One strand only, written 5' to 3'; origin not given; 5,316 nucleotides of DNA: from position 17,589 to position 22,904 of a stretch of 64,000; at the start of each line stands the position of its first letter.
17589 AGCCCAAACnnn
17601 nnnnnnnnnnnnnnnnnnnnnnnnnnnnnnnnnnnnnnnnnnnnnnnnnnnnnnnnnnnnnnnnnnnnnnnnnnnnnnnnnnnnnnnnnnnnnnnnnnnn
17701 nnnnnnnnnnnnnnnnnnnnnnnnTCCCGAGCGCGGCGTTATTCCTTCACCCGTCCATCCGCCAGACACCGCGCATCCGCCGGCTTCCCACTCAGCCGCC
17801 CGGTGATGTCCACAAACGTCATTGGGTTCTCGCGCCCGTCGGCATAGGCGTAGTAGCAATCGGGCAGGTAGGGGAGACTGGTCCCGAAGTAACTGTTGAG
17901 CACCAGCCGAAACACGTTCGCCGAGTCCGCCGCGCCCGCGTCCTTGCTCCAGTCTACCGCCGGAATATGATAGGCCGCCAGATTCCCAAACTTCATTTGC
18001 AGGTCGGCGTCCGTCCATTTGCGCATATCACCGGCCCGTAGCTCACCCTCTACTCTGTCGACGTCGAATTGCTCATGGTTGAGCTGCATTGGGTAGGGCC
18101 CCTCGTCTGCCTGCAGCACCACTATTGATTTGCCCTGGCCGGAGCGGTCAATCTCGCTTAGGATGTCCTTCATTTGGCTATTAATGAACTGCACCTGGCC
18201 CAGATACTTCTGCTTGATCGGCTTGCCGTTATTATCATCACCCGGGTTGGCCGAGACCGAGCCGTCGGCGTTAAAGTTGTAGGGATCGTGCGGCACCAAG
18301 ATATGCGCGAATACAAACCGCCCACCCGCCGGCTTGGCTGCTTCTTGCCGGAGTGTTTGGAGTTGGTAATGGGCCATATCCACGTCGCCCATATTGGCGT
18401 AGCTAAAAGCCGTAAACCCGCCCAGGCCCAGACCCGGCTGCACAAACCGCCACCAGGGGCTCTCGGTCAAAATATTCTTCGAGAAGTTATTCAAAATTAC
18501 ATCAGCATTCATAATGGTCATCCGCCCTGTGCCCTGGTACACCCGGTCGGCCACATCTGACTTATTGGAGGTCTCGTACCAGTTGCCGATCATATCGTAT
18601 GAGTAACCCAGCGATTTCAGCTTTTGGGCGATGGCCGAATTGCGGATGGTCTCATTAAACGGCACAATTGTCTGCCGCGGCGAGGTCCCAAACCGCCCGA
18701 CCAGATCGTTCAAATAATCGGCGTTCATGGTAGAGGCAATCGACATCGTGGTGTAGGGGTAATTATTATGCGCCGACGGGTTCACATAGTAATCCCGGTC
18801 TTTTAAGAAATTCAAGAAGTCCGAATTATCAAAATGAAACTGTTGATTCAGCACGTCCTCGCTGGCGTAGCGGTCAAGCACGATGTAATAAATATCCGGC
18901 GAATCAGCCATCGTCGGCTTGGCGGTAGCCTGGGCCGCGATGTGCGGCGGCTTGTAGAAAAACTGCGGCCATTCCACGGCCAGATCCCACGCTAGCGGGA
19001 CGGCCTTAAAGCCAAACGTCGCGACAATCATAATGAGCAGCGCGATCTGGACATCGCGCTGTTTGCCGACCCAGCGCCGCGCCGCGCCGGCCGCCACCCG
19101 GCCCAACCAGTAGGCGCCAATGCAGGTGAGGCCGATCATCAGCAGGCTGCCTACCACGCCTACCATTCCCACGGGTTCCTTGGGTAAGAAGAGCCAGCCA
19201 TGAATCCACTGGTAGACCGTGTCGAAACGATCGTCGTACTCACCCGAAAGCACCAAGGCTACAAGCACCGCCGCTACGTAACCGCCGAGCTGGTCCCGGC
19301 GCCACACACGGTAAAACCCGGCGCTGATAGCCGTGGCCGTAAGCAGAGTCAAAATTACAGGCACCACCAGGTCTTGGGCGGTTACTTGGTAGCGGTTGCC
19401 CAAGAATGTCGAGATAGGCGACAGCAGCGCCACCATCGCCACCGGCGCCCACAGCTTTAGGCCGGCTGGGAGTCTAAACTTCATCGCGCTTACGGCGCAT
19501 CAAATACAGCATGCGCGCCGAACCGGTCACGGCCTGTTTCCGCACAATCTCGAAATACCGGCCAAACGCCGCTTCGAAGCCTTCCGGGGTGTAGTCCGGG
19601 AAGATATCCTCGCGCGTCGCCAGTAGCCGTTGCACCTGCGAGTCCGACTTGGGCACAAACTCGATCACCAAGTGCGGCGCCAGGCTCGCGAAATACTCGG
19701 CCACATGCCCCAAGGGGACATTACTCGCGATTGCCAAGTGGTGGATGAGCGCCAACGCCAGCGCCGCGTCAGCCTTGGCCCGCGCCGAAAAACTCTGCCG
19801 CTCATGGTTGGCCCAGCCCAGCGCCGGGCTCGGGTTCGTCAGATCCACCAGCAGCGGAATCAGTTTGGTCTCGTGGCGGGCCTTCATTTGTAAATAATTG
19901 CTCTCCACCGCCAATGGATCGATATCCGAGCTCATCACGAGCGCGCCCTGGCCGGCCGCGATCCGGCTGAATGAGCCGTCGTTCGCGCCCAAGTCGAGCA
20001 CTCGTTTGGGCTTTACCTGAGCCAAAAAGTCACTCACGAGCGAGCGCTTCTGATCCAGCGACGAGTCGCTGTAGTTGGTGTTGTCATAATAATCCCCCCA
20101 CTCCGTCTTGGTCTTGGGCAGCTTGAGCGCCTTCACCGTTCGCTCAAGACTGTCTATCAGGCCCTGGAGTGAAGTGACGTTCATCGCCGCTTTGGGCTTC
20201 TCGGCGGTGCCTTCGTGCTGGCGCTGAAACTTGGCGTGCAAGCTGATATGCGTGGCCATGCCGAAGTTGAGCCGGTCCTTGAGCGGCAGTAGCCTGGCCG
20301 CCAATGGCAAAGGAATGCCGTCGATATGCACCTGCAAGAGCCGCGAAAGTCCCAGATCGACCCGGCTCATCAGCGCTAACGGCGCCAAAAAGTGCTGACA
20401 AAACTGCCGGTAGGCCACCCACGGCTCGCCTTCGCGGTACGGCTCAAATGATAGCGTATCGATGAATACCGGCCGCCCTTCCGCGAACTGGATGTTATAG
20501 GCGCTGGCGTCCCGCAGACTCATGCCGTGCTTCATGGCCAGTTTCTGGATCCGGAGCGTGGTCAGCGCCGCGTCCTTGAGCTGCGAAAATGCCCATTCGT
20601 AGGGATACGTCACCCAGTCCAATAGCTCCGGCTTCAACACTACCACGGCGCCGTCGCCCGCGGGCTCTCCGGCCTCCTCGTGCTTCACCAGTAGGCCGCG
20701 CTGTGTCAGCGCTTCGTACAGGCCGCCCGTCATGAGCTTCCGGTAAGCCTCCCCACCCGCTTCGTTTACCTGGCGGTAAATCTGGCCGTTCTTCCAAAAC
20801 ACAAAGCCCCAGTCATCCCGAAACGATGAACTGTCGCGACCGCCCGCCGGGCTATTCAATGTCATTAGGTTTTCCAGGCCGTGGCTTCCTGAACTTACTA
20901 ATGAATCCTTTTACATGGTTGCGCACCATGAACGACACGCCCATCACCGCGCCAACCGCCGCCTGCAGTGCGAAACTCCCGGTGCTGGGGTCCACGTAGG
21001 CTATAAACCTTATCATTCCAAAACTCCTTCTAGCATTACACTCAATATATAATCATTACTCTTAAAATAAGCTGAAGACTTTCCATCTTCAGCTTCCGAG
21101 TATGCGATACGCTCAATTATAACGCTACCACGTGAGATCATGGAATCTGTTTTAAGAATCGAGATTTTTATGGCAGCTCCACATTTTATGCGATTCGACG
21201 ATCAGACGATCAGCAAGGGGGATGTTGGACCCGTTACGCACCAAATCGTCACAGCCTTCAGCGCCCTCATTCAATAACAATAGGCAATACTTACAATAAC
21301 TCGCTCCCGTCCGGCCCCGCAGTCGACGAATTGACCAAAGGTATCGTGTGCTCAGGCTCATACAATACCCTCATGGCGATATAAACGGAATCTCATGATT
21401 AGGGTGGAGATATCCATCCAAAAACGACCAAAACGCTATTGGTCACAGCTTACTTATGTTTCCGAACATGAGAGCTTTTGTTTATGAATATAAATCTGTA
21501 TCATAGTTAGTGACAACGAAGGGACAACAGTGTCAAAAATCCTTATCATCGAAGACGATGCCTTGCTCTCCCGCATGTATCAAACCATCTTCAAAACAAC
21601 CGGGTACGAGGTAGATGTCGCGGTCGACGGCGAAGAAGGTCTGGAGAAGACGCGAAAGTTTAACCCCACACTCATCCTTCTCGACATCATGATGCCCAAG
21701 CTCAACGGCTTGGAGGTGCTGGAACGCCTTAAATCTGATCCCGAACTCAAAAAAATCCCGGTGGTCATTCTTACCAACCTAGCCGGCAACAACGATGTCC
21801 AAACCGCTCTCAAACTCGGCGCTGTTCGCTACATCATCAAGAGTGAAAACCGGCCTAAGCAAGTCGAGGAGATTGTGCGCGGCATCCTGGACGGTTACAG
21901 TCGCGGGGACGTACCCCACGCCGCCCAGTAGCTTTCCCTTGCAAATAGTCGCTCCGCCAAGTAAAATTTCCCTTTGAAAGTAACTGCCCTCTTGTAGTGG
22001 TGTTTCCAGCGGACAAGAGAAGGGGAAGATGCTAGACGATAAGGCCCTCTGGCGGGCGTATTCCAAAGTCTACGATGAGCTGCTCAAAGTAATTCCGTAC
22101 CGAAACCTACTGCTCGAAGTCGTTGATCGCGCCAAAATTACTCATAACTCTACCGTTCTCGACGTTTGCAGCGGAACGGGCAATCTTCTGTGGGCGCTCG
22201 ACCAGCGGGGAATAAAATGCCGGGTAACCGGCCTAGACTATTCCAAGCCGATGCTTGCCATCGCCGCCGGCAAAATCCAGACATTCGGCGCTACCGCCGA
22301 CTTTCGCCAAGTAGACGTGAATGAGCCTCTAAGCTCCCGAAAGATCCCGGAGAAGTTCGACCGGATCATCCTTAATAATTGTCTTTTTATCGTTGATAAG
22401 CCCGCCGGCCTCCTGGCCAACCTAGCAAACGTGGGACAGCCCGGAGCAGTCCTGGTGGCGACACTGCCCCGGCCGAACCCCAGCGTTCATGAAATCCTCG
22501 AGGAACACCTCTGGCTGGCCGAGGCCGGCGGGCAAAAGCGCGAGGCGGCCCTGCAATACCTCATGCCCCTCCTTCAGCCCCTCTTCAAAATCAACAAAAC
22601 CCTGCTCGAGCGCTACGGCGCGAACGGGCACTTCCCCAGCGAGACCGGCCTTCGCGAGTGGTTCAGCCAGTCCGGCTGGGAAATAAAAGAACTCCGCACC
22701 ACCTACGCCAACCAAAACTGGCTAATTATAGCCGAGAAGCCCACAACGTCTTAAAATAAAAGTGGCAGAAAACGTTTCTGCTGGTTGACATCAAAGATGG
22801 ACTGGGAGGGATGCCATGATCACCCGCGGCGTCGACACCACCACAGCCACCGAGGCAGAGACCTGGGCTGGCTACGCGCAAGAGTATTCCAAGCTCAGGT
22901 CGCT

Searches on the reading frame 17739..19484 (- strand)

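Call 105: search_protein_families(library=pfam, proteins=[window:17739-19484:-], max_evalue=0.00001)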
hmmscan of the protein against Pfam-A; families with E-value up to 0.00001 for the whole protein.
window:17739-19484:- (581 aa): 1 family
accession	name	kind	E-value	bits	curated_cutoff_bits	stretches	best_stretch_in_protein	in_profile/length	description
PF00884.28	Sulfatase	-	7.2e-09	35.8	25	1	200-518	5-278/301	Sulfatase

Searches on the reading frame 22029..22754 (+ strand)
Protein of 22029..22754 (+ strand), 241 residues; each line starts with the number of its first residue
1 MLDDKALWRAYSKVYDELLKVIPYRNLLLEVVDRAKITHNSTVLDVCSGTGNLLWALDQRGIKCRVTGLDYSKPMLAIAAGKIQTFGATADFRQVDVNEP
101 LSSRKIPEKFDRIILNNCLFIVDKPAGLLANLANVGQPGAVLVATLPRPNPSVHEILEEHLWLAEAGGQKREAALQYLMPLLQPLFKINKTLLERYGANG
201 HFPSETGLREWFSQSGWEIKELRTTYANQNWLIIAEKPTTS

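Call 92: search_protein_families(library=pfam, proteins=[window:22029-22754:+], max_evalue=0.001)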
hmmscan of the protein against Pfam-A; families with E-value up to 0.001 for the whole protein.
window:22029-22754:+ (241 aa): 9 families
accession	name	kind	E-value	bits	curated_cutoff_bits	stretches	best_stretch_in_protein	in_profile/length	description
PF13847.12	Methyltransf_31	-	1.4e-13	51.2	27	1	38-148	2-113/145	Methyltransferase domain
PF13649.12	Methyltransf_25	-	1.6e-13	51.6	27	1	43-139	1-96/97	Methyltransferase domain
PF13489.12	Methyltransf_23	-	1.2e-12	48.3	27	1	35-220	16-162/164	Methyltransferase domain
PF08241.18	Methyltransf_11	-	1.6e-11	45.1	21.2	1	44-143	1-94/95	Methyltransferase domain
PF08242.18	Methyltransf_12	-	3.6e-11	44.1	30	1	44-142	1-98/98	Methyltransferase domain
PF07021.18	MetW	-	7.6e-05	22.9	21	1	37-138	11-104/193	Methionine biosynthesis protein MetW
PF01209.24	Ubie_methyltran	-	9.1e-05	22.4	20.1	1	31-95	39-103/233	ubiE/COQ5 methyltransferase family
PF01728.25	FtsJ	-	0.0001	22.7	24.1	1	28-112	9-94/181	FtsJ-like methyltransferase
PF05175.20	MTS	-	0.00015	21.9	23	1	26-116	21-105/170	Methyltransferase small domain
